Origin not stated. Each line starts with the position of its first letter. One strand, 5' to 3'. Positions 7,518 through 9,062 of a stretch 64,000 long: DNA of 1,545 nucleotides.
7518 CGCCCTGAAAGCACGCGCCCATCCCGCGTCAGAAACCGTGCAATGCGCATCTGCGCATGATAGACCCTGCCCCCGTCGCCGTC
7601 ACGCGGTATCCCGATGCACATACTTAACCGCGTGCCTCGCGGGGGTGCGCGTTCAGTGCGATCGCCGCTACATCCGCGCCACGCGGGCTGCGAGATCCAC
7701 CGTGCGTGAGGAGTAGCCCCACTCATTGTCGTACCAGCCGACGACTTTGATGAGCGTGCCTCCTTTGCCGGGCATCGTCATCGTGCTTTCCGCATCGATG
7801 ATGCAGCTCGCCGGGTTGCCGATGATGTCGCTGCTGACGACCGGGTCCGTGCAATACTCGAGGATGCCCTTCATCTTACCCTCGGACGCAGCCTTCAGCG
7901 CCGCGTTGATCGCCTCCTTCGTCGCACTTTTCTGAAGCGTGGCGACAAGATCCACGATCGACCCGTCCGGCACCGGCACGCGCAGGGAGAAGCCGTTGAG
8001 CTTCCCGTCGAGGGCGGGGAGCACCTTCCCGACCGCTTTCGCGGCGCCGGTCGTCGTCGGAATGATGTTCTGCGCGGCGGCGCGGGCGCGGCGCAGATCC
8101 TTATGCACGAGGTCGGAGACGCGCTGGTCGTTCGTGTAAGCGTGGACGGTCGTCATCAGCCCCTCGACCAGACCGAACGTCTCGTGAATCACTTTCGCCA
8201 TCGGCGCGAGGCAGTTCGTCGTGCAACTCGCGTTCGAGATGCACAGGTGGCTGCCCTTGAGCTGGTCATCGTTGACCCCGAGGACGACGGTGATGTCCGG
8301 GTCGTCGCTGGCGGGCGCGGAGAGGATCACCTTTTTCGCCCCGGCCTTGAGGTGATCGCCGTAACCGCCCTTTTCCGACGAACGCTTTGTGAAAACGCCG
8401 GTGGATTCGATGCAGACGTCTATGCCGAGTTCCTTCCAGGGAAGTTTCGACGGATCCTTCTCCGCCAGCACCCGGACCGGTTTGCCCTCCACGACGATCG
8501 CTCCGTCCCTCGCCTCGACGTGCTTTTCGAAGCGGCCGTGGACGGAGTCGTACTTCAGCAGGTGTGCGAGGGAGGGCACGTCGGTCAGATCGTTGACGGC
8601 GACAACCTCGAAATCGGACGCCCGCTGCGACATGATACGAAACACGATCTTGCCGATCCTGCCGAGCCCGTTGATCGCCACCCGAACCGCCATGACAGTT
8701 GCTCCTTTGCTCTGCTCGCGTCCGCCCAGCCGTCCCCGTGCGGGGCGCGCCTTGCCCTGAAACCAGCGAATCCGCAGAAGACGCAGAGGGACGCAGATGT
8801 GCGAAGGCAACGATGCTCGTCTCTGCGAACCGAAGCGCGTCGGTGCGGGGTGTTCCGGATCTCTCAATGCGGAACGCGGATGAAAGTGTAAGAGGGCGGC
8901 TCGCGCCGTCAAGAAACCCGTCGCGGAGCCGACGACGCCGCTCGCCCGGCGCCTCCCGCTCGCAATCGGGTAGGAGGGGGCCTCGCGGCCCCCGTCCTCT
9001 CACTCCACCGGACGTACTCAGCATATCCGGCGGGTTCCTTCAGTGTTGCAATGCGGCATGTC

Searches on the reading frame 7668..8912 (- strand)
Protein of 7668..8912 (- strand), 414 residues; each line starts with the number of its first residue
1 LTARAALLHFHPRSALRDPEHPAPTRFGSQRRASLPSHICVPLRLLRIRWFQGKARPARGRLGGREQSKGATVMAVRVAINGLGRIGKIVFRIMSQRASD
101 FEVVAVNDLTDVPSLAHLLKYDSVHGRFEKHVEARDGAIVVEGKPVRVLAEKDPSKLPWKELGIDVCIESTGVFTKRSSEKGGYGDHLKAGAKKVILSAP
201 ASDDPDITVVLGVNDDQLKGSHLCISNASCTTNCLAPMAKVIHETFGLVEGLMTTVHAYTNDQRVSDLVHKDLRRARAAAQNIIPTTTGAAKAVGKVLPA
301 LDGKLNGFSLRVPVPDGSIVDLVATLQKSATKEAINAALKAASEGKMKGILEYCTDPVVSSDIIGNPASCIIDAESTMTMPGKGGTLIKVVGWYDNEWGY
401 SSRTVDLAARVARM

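Call 60: search_protein_families(library=pfam, proteins=[window:7668-8912:-], max_evalue=0.00001)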
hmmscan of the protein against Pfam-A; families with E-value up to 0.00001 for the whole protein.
window:7668-8912:- (414 aa): 2 families
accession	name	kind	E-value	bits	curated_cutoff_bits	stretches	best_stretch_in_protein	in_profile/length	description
PF02800.25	Gp_dh_C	-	2.5e-65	219.3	24.4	1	235-394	1-158/158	Glyceraldehyde 3-phosphate dehydrogenase, C-terminal domain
PF00044.30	Gp_dh_N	-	5.5e-39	133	31.7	1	76-176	1-100/101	Glyceraldehyde 3-phosphate dehydrogenase, NAD binding domain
